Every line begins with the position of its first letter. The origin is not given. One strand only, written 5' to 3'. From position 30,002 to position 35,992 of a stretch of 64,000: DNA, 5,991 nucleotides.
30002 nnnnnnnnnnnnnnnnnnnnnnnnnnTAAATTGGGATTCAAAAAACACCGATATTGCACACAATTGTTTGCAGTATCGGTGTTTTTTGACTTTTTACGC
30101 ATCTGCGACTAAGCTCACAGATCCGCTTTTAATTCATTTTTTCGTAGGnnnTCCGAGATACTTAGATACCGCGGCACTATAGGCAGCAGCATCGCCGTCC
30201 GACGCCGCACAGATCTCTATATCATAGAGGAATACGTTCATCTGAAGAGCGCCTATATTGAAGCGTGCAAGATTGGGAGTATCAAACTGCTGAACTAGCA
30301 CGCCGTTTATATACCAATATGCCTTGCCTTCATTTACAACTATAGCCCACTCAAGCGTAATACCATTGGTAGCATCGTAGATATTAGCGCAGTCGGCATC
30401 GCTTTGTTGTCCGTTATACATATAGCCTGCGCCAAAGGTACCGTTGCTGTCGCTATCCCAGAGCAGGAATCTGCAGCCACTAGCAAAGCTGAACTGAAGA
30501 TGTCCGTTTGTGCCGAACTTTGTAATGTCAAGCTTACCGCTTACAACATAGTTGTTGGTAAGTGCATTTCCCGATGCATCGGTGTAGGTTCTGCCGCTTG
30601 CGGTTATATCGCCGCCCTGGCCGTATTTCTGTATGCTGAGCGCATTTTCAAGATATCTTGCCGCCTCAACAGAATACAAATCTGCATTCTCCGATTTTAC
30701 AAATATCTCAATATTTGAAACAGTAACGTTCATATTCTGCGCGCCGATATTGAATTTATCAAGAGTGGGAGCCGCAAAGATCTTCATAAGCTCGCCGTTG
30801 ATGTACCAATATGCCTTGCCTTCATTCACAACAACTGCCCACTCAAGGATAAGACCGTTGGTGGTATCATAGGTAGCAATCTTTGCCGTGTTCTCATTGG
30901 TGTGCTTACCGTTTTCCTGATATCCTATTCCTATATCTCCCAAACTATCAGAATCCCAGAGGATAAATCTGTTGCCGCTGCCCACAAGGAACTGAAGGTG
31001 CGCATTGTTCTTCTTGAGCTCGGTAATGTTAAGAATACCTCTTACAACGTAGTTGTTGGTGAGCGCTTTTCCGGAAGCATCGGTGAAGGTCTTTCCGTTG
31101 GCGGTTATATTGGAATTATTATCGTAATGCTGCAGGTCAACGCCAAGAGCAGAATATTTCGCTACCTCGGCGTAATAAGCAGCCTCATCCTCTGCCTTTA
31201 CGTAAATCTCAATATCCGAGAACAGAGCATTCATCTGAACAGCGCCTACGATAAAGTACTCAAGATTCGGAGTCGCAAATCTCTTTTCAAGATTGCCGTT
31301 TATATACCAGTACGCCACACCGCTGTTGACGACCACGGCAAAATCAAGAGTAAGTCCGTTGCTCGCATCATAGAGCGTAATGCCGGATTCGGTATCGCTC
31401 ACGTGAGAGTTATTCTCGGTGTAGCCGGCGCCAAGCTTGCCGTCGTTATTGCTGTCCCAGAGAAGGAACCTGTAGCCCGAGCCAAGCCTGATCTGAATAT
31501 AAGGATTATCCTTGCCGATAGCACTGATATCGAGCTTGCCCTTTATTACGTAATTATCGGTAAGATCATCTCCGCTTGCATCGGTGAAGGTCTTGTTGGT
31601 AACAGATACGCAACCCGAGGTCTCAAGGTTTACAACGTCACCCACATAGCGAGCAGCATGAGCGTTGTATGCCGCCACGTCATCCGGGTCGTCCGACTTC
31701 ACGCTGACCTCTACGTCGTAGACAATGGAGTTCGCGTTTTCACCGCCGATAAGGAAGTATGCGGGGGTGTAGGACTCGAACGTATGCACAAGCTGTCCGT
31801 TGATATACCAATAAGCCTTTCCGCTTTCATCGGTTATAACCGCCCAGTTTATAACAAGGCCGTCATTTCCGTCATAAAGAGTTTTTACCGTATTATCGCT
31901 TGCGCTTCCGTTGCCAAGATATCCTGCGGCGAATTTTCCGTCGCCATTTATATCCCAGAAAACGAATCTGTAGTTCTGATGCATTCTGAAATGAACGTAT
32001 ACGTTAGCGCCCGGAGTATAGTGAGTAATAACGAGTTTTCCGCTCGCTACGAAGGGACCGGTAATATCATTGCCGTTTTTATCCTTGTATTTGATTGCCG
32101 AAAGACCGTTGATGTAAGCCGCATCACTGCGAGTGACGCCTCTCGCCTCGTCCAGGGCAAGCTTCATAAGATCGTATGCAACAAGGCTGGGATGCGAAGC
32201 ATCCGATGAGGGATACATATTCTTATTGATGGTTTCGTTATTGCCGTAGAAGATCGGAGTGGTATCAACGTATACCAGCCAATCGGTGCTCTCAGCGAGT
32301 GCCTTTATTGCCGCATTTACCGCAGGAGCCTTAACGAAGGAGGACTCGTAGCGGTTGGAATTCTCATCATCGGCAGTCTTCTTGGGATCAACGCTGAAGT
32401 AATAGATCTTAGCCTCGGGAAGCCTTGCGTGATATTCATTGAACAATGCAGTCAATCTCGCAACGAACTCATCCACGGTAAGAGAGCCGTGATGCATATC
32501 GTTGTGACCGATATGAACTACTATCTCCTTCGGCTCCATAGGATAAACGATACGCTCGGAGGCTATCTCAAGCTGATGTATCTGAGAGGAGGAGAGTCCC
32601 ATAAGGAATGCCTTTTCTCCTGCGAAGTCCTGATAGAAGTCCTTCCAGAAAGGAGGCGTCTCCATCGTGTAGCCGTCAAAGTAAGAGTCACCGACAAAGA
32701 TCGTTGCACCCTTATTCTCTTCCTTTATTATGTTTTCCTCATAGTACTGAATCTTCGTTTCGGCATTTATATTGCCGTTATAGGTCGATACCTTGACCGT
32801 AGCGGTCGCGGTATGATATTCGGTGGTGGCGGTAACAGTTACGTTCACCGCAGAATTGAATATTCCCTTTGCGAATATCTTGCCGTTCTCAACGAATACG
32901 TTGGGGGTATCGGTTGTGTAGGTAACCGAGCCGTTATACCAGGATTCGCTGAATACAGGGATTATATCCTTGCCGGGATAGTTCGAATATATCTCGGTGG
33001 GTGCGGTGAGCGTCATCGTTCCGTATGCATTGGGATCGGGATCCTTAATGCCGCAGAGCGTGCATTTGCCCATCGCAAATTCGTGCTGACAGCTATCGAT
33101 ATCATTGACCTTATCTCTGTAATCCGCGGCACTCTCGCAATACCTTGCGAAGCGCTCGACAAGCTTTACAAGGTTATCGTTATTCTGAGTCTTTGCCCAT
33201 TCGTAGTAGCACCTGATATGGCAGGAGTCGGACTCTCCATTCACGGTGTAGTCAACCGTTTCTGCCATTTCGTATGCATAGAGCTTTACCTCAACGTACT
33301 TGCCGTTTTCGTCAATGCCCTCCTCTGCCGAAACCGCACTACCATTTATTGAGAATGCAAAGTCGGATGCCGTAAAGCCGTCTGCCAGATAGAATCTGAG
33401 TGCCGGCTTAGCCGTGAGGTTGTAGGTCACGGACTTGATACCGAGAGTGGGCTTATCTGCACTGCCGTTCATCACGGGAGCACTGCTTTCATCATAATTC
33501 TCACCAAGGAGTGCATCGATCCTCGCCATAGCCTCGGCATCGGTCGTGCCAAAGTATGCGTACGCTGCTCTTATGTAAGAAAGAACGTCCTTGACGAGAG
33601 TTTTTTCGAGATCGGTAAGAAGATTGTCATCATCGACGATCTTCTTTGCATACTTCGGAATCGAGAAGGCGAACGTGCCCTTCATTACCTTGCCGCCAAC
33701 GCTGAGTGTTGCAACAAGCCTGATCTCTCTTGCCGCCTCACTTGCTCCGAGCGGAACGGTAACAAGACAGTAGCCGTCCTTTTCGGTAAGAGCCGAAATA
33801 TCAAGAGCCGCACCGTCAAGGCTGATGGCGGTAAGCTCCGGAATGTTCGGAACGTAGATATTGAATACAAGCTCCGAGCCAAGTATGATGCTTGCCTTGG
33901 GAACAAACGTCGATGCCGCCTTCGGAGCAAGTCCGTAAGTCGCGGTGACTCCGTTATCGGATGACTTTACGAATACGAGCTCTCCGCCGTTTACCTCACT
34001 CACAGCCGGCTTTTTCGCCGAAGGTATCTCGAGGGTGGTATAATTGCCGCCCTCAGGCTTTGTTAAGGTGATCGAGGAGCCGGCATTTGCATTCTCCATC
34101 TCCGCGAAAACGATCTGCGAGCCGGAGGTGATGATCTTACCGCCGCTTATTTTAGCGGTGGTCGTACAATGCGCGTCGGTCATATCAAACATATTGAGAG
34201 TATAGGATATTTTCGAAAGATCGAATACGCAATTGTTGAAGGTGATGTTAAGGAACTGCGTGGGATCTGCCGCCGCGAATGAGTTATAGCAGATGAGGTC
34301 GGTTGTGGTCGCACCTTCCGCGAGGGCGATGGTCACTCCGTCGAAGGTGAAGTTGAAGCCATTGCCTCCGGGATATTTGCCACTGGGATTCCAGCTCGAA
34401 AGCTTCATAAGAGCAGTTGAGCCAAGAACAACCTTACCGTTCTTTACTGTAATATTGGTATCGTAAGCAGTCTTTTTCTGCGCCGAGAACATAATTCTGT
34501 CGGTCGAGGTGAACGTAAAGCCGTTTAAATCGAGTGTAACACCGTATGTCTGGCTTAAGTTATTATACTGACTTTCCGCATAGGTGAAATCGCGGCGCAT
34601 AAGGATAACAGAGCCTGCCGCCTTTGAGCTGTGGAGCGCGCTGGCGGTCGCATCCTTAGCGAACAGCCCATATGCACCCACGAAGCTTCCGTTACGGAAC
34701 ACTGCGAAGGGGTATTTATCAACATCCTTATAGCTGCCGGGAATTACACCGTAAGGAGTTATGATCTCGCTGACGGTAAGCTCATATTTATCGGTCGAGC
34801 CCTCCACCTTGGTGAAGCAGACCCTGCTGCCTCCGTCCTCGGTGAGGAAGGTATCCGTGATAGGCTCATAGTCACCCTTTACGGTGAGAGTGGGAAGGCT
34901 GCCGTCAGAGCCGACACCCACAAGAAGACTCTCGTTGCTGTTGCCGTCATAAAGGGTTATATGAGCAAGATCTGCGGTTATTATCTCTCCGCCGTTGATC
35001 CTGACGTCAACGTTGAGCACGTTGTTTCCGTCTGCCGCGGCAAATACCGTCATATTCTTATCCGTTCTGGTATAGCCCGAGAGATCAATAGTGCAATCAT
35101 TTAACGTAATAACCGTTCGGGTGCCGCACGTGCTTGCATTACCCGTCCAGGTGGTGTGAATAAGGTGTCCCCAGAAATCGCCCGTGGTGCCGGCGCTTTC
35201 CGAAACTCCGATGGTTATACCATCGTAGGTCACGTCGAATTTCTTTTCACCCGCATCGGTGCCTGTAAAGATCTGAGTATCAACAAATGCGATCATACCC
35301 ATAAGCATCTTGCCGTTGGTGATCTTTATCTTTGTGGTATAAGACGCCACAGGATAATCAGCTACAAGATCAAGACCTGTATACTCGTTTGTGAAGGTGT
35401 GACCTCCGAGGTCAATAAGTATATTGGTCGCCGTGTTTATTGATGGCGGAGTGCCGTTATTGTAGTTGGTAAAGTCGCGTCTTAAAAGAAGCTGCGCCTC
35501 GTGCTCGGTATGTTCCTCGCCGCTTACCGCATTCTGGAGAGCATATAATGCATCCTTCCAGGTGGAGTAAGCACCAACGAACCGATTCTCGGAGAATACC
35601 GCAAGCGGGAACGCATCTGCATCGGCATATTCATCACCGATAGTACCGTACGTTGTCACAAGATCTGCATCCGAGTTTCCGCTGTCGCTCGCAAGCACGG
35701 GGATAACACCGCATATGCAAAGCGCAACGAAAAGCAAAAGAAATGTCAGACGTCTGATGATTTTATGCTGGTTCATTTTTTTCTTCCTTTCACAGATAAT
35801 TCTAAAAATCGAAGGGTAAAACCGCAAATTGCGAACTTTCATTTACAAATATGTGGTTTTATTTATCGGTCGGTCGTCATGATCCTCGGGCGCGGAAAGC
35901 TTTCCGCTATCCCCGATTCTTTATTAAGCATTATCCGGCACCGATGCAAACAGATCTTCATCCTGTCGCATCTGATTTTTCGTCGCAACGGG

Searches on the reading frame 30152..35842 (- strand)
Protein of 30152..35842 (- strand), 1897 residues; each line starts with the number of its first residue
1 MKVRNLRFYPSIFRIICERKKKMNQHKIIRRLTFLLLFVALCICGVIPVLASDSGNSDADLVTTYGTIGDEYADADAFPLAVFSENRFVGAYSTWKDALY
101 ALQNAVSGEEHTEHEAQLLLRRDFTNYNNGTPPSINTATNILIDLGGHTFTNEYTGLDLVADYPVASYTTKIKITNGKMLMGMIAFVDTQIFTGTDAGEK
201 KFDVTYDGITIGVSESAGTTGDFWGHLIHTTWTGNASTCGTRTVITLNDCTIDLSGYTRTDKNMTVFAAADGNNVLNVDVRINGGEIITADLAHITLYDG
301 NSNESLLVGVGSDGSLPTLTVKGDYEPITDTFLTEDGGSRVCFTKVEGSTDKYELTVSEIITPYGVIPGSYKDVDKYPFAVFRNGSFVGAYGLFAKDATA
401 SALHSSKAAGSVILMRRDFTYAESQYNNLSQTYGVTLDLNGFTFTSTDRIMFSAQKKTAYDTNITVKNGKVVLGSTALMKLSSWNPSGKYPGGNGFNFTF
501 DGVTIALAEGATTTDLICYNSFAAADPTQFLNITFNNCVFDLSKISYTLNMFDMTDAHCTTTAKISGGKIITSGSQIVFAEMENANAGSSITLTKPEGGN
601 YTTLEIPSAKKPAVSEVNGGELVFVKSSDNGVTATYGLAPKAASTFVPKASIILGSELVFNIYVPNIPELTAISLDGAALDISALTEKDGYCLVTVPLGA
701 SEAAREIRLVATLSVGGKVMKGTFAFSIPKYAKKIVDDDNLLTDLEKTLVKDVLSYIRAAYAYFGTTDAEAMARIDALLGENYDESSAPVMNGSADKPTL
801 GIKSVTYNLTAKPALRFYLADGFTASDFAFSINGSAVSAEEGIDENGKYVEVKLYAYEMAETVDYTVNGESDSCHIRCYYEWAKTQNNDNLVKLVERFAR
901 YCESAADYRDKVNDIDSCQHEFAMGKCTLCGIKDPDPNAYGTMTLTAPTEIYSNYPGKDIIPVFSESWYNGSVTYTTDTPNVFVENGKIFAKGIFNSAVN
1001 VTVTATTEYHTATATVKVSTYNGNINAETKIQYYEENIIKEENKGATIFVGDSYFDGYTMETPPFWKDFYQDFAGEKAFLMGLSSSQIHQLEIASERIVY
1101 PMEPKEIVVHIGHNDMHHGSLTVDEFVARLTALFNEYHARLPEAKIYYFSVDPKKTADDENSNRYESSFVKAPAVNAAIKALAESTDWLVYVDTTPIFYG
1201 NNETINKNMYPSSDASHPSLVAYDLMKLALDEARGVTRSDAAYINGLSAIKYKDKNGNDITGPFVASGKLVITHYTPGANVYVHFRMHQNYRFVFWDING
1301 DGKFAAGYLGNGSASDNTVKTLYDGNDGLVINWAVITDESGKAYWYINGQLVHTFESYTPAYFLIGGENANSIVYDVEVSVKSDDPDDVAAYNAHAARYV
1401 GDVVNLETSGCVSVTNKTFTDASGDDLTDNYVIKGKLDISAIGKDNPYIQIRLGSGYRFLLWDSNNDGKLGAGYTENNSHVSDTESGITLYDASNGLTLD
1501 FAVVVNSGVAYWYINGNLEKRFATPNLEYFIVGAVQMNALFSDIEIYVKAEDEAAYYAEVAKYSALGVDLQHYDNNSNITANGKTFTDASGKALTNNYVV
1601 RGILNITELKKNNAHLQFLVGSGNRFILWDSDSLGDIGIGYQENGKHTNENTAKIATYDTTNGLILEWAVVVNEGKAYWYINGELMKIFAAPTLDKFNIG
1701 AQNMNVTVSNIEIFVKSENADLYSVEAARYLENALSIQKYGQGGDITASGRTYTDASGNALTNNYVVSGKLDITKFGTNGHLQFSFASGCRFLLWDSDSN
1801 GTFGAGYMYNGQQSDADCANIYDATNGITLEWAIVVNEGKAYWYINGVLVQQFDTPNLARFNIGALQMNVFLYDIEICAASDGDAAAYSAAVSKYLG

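Call 8: search_protein_families(library=pfam, proteins=[window:30152-35842:-], max_evalue=0.1)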
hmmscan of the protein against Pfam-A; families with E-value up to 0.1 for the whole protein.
window:30152-35842:- (1897 aa): 3 families
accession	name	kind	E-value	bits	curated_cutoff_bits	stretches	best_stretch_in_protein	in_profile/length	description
PF13472.12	Lipase_GDSL_2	-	4.5e-11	44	32.9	1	1049-1223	1-176/178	GDSL-like Lipase/Acylhydrolase family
PF00657.28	Lipase_GDSL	-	1.7e-05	25.5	23.6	1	1049-1226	3-204/208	GDSL-like Lipase/Acylhydrolase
PF11192.13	DUF2977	-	0.0016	18.9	21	0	1674-1686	40-52/61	Protein of unknown function (DUF2977)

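Call 13: search_protein_families(library=ncbifam, proteins=[window:30152-35842:-], max_evalue=1)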
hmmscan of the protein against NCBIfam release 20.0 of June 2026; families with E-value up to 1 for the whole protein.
window:30152-35842:- (1897 aa): 1 family
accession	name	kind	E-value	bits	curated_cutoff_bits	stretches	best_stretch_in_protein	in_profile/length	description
NF041769.1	acyl_LnsA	equivalog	0.014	15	225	1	419-472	109-161/183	lipoprotein N-acylation protein LnsA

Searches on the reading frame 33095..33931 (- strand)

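Call 12: search_protein_families(library=pfam, proteins=[window:33095-33931:-], max_evalue=10)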
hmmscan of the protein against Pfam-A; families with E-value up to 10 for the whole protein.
window:33095-33931:- (279 aa): 1 family
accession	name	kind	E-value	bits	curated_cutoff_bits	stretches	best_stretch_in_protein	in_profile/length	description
PF25260.1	DUF7861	-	0.19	12.4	27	1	45-78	23-54/79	Family of unknown function (DUF7861)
